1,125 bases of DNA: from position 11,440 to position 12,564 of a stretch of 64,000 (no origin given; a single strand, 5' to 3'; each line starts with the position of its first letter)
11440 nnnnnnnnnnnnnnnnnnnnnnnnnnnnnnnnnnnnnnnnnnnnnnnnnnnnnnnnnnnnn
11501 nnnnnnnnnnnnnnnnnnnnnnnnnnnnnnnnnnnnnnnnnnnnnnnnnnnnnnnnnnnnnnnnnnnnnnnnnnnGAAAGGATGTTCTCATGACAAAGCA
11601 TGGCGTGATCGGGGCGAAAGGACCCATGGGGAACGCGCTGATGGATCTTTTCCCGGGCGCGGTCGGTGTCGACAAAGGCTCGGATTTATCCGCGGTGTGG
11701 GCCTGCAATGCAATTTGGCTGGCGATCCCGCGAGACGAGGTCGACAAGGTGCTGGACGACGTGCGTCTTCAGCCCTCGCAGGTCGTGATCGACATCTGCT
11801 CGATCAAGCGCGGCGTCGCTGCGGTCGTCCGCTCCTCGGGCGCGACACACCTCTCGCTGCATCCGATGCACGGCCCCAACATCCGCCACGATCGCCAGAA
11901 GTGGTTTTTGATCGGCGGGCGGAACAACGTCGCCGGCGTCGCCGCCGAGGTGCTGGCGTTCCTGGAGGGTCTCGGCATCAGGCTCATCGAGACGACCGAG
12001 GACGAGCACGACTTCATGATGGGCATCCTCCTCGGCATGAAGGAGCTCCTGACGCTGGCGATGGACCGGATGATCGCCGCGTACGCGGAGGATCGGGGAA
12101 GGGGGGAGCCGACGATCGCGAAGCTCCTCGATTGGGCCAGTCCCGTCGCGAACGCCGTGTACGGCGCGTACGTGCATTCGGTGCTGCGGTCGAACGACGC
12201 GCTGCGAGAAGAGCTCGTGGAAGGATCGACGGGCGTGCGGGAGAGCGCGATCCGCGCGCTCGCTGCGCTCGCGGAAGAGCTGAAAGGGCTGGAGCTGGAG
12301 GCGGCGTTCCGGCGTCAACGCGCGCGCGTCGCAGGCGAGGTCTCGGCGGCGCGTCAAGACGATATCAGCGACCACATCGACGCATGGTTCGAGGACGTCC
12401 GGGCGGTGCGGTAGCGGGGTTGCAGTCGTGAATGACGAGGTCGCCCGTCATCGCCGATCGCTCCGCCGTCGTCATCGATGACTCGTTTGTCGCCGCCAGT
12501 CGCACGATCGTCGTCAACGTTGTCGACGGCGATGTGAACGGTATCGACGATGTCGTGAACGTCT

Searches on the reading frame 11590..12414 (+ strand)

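Call 5: search_protein_families(library=pfam, proteins=[window:11590-12414:+], max_evalue=0.01)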
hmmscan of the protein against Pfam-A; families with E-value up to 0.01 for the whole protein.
window:11590-12414:+ (274 aa): 1 family
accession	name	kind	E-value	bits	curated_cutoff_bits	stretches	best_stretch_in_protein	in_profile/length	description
PF02153.23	PDH_N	-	5.2e-07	29.7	26.5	1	28-97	35-108/154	Prephenate dehydrogenase, nucleotide-binding domain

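Call 6: search_protein_families(library=padloc, proteins=[window:11590-12414:+], max_evalue=0.01)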
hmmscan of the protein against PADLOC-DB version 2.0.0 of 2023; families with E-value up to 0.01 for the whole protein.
window:11590-12414:+ (274 aa): 0 families

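Call 8: search_protein_families(library=ncbifam, proteins=[window:11590-12414:+], max_evalue=0.01)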
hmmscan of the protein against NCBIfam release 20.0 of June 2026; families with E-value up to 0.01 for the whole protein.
window:11590-12414:+ (274 aa): 10 families
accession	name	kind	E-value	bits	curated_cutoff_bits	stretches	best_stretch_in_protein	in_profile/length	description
NF006408.0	PRK08655.1-2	equivalog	8e-11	41.3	422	1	31-150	57-180/441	prephenate dehydrogenase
NF006409.0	PRK08655.1-3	equivalog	2.1e-10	40.6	310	1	38-168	57-193/290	prephenate dehydrogenase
NF008400.0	PRK11199.1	equivalog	4.7e-08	32.4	273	1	38-186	142-284/374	bifunctional chorismate mutase/prephenate dehydrogenase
NF006407.0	PRK08655.1-1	equivalog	5.1e-07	28.9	834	1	39-158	59-184/439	prephenate dehydrogenase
NF006307.0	PRK08507.1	equivalog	2.7e-06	26.8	295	1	27-96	47-118/275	prephenate dehydrogenase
NF006457.0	PRK08818.1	equivalog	5e-05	22.6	411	1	63-228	81-241/373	prephenate dehydrogenase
NF005650.0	PRK07417.1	equivalog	0.00051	19.4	290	1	30-96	50-118/281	prephenate/arogenate dehydrogenase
NF006410.0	PRK08655.1-4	equivalog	0.0012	17.7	498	1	40-153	64-184/446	prephenate dehydrogenase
NF005032.0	PRK06444.1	equivalog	0.0035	17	293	1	3-160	2-144/197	prephenate dehydrogenase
NF005111.0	PRK06545.2-3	equivalog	0.0087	15.1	344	0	40-95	71-131/371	prephenate dehydrogenase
